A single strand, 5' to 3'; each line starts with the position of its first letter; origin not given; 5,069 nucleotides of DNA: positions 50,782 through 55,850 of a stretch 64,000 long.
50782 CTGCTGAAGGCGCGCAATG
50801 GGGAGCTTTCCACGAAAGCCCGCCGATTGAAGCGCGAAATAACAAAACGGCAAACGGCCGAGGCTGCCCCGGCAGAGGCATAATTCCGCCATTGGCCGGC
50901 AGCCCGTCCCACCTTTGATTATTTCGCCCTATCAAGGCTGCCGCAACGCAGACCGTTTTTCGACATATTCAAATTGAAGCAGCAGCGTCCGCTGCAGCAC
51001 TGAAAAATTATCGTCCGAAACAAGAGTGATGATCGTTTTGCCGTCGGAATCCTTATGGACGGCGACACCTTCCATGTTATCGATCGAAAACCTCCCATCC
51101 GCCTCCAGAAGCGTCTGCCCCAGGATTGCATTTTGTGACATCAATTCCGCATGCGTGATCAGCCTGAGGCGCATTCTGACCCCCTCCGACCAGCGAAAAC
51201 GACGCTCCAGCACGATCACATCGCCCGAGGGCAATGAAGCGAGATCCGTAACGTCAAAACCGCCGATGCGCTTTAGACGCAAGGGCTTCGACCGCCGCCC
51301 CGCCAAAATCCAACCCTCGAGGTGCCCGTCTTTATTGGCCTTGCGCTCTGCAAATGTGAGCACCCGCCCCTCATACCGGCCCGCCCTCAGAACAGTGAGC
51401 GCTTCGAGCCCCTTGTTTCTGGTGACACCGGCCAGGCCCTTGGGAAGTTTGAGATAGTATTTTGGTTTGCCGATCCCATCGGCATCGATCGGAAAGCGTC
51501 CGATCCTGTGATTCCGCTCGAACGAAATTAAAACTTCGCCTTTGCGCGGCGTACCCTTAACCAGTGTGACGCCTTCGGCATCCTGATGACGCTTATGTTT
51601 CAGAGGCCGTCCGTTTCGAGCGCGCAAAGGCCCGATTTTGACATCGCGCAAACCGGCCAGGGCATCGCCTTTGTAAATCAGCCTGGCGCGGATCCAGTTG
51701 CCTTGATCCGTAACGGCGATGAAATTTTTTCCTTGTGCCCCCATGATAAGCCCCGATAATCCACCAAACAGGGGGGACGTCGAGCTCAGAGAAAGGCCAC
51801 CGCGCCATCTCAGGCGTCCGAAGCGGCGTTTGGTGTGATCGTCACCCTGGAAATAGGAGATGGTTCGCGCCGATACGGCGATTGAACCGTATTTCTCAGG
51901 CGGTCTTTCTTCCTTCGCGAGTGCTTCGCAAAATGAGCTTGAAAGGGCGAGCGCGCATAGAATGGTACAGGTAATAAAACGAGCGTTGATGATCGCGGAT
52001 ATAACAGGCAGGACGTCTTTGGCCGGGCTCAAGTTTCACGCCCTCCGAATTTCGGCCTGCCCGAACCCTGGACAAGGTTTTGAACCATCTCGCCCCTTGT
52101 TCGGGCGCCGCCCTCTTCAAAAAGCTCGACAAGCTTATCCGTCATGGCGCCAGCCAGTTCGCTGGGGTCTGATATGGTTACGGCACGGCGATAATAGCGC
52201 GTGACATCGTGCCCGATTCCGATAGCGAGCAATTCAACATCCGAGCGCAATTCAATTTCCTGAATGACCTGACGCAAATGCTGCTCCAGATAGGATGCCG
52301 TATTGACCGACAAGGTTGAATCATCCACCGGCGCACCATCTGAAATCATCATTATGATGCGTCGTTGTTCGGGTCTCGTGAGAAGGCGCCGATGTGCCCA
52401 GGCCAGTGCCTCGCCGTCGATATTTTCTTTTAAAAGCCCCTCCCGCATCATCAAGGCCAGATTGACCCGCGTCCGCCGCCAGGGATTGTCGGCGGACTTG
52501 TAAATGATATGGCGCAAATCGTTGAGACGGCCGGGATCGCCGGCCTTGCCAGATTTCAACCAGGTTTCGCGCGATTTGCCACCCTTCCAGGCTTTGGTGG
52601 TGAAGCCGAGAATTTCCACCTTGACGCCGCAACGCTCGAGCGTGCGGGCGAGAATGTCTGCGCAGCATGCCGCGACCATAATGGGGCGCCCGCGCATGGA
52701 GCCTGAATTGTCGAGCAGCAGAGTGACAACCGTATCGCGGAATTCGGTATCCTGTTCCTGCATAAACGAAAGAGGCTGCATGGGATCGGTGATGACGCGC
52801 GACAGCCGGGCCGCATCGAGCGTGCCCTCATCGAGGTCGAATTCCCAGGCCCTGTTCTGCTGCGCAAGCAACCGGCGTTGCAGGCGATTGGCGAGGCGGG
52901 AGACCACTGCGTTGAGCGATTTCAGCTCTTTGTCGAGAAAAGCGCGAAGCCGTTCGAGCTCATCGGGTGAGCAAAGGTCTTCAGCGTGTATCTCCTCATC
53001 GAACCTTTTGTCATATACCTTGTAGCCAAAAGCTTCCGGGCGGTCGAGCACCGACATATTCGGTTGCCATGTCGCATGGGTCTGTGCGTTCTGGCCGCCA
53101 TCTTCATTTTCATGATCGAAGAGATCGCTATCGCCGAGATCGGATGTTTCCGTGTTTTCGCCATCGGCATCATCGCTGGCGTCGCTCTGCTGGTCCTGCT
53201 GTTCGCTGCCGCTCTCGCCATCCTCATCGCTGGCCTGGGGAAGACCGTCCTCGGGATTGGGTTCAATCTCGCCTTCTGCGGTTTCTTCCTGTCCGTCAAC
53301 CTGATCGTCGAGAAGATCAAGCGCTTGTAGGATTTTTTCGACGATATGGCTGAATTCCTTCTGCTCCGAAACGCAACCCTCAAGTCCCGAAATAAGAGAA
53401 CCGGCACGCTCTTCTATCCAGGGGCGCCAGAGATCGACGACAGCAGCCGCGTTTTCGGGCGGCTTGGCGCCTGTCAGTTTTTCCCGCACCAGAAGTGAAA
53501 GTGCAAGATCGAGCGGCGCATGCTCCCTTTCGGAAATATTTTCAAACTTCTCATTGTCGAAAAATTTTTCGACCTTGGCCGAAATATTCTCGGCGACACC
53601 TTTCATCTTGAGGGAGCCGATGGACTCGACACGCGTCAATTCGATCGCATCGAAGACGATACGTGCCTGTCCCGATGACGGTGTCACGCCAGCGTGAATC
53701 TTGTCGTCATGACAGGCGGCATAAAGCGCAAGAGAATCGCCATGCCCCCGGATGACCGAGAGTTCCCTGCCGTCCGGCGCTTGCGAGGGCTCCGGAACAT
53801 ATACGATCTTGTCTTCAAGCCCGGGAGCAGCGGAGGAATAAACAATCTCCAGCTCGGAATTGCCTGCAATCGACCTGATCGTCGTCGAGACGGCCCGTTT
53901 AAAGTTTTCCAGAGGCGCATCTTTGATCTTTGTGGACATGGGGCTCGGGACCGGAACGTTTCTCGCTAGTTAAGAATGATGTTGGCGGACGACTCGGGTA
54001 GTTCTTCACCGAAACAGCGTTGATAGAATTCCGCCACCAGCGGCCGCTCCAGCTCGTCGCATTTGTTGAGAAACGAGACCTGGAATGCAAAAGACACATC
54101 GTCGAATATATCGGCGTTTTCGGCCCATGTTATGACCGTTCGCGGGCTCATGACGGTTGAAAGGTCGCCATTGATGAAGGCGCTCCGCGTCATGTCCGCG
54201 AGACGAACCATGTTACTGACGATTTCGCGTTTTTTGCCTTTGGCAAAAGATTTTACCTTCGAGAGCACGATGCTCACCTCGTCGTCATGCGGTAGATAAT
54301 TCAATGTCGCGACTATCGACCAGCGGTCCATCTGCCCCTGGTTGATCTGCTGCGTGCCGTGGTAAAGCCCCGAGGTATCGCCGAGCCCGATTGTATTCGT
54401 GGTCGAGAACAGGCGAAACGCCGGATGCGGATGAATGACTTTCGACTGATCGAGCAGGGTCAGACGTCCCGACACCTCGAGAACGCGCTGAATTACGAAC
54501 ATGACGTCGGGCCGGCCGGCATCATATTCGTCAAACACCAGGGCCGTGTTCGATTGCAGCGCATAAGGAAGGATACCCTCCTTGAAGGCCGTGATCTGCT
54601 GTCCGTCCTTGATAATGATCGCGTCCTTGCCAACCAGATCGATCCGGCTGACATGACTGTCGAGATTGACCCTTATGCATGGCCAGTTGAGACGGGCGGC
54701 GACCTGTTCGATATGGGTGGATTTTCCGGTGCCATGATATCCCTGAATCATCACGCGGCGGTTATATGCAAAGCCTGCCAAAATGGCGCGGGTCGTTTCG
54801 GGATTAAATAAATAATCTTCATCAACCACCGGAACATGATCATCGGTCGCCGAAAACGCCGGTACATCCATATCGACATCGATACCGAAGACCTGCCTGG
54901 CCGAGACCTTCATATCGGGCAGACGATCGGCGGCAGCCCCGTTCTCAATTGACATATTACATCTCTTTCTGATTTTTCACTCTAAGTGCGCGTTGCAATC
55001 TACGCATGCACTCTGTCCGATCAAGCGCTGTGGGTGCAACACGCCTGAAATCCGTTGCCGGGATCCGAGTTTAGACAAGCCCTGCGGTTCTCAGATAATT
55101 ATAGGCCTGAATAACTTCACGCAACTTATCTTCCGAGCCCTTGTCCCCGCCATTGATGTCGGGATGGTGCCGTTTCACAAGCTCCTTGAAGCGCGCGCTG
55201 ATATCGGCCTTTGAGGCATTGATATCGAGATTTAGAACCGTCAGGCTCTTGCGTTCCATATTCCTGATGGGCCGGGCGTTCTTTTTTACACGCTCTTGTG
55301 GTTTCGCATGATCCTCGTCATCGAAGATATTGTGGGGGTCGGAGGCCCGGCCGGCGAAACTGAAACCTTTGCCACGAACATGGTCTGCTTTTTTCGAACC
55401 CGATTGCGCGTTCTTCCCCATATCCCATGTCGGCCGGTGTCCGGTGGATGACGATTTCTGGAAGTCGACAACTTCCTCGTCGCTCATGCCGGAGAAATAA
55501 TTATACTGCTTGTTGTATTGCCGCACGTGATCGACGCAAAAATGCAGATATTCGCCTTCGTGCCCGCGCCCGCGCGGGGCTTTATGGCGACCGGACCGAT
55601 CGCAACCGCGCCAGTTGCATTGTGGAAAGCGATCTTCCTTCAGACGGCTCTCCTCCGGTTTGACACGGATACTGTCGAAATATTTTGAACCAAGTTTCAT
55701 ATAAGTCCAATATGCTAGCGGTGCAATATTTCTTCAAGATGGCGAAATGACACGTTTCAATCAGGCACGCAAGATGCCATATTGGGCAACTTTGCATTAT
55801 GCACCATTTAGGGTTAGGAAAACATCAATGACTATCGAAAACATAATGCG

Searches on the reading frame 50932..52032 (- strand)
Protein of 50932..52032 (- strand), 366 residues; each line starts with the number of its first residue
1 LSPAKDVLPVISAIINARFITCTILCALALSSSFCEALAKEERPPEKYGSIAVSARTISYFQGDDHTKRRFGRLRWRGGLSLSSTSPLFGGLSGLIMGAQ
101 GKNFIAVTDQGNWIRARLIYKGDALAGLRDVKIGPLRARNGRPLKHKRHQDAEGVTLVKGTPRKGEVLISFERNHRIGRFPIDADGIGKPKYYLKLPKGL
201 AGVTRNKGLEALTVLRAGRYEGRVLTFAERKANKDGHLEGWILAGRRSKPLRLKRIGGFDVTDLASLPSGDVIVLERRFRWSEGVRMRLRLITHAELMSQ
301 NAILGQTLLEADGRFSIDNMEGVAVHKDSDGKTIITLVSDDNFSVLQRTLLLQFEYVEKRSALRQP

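Call 22: search_protein_families(library=pfam, proteins=[window:50932-52032:-])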
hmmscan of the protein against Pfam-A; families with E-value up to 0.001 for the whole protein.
window:50932-52032:- (366 aa): 1 family
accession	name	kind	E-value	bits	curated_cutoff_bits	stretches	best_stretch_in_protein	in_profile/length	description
PF13449.12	Phytase-like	-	6.4e-44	151.4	27.6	1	88-343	2-284/284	Esterase-like activity of phytase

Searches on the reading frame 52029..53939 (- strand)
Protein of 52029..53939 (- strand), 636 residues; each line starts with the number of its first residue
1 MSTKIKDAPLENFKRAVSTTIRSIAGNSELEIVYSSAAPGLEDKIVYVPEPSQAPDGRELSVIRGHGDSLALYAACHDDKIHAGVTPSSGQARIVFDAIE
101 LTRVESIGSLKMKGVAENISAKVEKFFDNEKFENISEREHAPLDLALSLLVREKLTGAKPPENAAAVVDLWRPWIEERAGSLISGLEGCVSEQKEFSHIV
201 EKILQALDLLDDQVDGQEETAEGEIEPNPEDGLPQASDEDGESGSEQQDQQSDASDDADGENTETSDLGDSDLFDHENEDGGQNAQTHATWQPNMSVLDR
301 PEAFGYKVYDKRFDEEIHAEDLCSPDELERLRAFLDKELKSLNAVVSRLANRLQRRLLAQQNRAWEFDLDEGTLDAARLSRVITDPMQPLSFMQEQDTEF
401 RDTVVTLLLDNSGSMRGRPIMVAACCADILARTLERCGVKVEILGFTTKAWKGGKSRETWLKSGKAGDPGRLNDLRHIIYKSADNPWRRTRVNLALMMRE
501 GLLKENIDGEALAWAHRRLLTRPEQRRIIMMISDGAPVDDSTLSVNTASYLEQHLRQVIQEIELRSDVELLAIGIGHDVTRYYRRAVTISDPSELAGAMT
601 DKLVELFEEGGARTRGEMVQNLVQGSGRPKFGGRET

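Call 22: search_protein_families(library=pfam, proteins=[window:52029-53939:-])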
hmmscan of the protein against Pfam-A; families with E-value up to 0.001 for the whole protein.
window:52029-53939:- (636 aa): 2 families
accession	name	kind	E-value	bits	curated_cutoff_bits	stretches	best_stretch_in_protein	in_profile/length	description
PF11775.14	CobT_C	-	1.6e-105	352.1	21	1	391-608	1-219/220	Cobalamin biosynthesis protein CobT VWA domain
PF06213.17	CobT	-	1.3e-79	268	26.1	1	8-279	2-272/276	Cobalamin biosynthesis protein CobT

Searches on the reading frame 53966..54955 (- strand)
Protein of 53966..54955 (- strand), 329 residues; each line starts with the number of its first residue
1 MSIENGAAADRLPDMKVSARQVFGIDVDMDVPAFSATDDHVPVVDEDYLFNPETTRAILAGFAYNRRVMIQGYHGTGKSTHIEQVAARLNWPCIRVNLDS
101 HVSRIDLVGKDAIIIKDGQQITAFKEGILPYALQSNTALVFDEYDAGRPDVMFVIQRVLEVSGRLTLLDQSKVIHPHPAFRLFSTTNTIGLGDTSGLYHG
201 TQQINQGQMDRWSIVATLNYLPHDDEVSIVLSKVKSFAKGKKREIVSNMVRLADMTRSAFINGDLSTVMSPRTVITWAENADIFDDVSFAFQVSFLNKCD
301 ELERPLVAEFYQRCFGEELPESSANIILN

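Call 22: search_protein_families(library=pfam, proteins=[window:53966-54955:-])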
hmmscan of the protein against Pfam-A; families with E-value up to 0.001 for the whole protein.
window:53966-54955:- (329 aa): 3 families
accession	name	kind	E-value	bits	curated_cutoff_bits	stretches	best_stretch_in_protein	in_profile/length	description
PF12556.13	CobS_N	-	6.9e-17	61.3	22.2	1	11-41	4-34/34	Cobaltochelatase CobS subunit N terminal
PF07728.20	AAA_5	-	1e-10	42.2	22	1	68-192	2-126/139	AAA domain (dynein-related subfamily)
PF00004.35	AAA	-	0.00051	20.9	21.2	0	69-146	2-68/131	ATPase family associated with various cellular activities (AAA)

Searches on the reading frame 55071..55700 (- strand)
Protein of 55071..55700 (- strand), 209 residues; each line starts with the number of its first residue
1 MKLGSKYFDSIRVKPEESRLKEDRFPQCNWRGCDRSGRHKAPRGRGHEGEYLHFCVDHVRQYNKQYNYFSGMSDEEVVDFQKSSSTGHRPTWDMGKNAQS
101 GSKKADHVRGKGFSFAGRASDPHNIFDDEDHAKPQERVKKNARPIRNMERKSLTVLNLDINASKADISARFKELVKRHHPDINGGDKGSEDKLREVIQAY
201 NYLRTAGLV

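Call 22: search_protein_families(library=pfam, proteins=[window:55071-55700:-])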
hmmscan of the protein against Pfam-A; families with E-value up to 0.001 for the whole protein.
window:55071-55700:- (209 aa): 1 family
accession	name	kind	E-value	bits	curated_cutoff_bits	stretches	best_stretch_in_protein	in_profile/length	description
PF00226.36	DnaJ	-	1.8e-09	38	27.8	1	155-204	5-54/63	DnaJ domain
